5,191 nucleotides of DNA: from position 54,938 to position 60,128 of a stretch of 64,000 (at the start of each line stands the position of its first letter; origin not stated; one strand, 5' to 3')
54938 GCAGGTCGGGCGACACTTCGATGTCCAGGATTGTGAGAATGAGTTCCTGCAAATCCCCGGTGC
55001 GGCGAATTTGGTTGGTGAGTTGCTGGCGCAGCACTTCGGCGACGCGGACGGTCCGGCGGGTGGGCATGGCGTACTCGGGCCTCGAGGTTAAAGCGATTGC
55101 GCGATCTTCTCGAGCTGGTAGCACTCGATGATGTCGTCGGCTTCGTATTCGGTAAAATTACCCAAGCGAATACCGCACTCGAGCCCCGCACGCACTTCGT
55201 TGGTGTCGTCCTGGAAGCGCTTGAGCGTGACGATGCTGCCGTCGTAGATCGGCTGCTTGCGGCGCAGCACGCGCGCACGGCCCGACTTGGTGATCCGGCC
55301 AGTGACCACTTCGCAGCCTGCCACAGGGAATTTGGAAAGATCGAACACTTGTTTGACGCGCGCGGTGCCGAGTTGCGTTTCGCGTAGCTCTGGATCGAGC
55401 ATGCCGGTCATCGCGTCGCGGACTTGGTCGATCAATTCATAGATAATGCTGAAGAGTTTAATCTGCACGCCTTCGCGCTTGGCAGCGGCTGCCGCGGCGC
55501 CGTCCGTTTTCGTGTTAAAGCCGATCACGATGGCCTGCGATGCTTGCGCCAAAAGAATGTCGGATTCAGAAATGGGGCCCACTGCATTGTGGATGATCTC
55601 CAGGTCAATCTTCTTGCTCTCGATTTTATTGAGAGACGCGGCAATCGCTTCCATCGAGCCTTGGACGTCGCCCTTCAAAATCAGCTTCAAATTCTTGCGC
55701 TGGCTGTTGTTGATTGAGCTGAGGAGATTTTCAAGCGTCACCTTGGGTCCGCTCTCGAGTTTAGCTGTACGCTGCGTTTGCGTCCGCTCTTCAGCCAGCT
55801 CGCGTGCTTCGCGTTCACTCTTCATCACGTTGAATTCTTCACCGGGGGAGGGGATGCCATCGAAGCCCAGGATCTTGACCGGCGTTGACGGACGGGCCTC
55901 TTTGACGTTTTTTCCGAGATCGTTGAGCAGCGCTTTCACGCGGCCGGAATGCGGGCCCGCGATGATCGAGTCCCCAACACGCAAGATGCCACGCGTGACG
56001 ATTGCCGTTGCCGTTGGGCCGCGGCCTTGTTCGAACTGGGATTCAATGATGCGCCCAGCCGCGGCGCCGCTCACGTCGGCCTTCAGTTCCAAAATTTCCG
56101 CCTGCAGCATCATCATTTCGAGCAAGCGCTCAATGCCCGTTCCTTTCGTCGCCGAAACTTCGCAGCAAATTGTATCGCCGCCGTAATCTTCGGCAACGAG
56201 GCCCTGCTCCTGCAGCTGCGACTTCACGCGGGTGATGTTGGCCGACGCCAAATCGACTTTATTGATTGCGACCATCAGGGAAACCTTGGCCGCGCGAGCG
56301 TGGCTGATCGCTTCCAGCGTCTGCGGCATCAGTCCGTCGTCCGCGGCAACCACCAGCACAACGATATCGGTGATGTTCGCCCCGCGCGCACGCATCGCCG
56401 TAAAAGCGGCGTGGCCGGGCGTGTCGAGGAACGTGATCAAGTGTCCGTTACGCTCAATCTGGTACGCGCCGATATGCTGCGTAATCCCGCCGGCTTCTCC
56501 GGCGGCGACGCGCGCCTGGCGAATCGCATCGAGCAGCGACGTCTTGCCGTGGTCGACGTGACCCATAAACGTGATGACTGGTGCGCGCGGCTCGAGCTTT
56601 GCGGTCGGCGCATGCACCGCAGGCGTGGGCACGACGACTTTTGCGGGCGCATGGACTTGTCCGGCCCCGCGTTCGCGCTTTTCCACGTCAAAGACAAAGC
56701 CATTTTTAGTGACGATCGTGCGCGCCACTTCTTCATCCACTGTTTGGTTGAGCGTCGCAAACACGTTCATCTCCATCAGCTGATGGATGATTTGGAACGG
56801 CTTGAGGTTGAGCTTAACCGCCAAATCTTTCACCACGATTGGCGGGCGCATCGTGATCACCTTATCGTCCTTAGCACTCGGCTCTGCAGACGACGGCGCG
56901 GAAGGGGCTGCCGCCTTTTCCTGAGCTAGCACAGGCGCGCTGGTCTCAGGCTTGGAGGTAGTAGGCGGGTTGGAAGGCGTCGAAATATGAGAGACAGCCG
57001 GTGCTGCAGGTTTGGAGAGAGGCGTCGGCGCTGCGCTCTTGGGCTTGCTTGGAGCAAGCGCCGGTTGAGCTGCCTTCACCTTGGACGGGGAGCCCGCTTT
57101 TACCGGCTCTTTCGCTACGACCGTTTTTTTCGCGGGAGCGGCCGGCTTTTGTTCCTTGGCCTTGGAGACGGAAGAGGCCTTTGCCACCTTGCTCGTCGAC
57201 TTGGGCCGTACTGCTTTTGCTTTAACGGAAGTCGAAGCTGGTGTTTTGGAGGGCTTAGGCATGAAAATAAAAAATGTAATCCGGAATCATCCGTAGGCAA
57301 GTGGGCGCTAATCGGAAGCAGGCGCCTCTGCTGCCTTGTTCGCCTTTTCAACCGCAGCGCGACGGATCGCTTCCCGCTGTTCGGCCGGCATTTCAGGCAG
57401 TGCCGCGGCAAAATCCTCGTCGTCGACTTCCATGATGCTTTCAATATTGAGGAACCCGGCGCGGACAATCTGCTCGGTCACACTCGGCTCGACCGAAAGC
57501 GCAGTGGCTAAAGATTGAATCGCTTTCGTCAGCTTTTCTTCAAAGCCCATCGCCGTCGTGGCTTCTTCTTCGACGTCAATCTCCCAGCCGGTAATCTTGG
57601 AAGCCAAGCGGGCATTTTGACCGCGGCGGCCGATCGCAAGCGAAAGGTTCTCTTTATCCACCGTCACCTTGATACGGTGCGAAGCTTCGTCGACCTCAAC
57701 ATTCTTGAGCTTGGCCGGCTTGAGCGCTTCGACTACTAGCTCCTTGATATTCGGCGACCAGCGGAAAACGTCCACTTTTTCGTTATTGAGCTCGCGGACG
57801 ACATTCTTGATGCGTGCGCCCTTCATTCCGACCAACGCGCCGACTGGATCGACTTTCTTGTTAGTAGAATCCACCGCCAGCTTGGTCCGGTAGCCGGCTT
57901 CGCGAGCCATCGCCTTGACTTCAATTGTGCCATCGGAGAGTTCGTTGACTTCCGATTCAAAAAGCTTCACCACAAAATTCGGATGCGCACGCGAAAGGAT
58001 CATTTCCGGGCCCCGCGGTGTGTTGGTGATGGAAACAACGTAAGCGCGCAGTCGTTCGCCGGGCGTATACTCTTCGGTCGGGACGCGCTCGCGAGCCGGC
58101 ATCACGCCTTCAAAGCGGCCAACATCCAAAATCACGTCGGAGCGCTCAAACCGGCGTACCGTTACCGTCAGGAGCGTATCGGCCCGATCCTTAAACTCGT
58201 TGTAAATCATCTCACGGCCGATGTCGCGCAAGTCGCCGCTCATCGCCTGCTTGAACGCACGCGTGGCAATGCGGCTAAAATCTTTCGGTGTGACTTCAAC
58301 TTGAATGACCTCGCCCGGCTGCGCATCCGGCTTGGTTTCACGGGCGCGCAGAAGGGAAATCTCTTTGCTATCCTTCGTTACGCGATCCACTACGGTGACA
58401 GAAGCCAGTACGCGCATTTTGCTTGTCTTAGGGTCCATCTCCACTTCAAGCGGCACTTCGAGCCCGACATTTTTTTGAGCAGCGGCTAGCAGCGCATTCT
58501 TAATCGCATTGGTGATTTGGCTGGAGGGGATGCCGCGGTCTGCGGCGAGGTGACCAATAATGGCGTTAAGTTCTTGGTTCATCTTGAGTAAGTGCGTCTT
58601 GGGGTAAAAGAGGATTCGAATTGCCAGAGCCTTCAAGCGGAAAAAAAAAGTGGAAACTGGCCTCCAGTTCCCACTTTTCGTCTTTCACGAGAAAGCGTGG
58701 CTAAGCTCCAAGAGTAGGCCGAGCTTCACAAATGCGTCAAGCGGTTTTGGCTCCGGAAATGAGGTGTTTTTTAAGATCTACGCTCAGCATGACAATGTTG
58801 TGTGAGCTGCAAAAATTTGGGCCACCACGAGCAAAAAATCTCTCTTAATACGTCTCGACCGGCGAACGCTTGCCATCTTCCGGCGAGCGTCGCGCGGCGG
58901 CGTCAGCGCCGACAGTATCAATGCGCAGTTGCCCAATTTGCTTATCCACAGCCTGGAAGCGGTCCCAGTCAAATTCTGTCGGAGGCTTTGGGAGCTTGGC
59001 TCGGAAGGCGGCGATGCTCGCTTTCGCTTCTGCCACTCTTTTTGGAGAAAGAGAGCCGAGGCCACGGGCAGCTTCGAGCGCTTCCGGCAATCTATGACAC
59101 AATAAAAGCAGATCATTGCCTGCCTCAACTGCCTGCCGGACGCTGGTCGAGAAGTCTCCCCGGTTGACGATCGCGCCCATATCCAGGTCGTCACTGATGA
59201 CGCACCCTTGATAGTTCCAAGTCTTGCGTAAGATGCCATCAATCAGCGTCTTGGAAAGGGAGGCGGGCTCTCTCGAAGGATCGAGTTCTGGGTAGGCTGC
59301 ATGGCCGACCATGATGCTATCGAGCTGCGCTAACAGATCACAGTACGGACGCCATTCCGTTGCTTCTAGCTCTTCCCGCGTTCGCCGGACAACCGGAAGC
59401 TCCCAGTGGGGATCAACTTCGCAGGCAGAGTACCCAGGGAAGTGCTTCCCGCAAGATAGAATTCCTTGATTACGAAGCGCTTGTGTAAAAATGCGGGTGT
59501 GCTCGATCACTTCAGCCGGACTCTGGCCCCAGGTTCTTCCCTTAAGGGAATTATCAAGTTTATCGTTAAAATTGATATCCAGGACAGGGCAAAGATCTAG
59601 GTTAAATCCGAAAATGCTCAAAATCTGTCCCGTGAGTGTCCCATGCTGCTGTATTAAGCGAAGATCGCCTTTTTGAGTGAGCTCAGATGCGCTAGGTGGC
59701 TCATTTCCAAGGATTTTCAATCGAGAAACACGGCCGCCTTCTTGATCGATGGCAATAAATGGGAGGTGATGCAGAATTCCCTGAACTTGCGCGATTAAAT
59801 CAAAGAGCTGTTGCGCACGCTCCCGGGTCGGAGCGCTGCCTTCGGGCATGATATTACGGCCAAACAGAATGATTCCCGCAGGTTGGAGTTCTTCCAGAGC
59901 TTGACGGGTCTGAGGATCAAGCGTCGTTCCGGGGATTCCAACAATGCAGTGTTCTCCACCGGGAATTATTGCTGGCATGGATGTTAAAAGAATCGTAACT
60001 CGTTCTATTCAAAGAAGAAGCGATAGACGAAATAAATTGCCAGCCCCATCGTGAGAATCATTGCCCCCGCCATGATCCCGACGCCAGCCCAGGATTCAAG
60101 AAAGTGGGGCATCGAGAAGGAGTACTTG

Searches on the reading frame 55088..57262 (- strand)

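Call 54: search_protein_families(library=pfam, proteins=[window:55088-57262:-], max_evalue=0.00001)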
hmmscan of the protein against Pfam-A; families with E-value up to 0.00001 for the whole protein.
window:55088-57262:- (724 aa): 7 families
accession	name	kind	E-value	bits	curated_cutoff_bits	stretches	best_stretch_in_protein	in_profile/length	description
PF11987.13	IF-2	-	3.2e-38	130.7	27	1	501-614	3-116/117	Translation-initiation factor 2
PF00009.33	GTP_EFTU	-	1.9e-36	125.8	26.5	1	229-385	5-183/188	Elongation factor Tu GTP binding domain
PF22042.2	EF-G_D2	-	5e-20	71.8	27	1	401-479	2-83/84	Elongation factor G domain 2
PF01926.29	MMR_HSR1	-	1.7e-10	41.5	21.9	1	230-335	2-113/113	50S ribosome-binding GTPase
PF04760.21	IF2_N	-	1e-08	35.3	25.3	1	142-184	4-47/53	Translation initiation factor IF-2, N-terminal region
PF03144.31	GTP_EFTU_D2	-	6.6e-07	30.1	30.3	0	647-702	3-60/73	Elongation factor Tu domain 2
PF03193.22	RsgA_GTPase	-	9.2e-06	26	30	0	294-385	20-105/174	RsgA GTPase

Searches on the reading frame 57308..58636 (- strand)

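Call 54: search_protein_families(library=pfam, proteins=[window:57308-58636:-], max_evalue=0.00001)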
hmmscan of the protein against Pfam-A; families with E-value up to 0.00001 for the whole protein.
window:57308-58636:- (442 aa): 3 families
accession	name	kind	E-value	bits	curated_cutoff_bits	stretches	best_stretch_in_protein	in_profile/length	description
PF08529.16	NusA_N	-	2.1e-27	96.2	23.8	1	22-142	1-119/119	NusA N-terminal domain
PF13184.12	KH_5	-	1.6e-26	92.6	27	1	247-315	1-69/69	NusA-like KH domain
PF23095.1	KH_NusA_C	-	2.3e-06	28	34.2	0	324-359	3-38/59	Transcription termination/antitermination protein NusA, KH domain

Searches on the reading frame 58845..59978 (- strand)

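Call 54: search_protein_families(library=pfam, proteins=[window:58845-59978:-], max_evalue=0.00001)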
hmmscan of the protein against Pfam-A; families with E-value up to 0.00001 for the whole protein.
window:58845-59978:- (377 aa): 1 family
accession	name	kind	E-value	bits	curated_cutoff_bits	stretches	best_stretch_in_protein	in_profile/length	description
PF00933.27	Glyco_hydro_3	-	1.1e-54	186.5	27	1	23-320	19-311/316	Glycosyl hydrolase family 3 N terminal domain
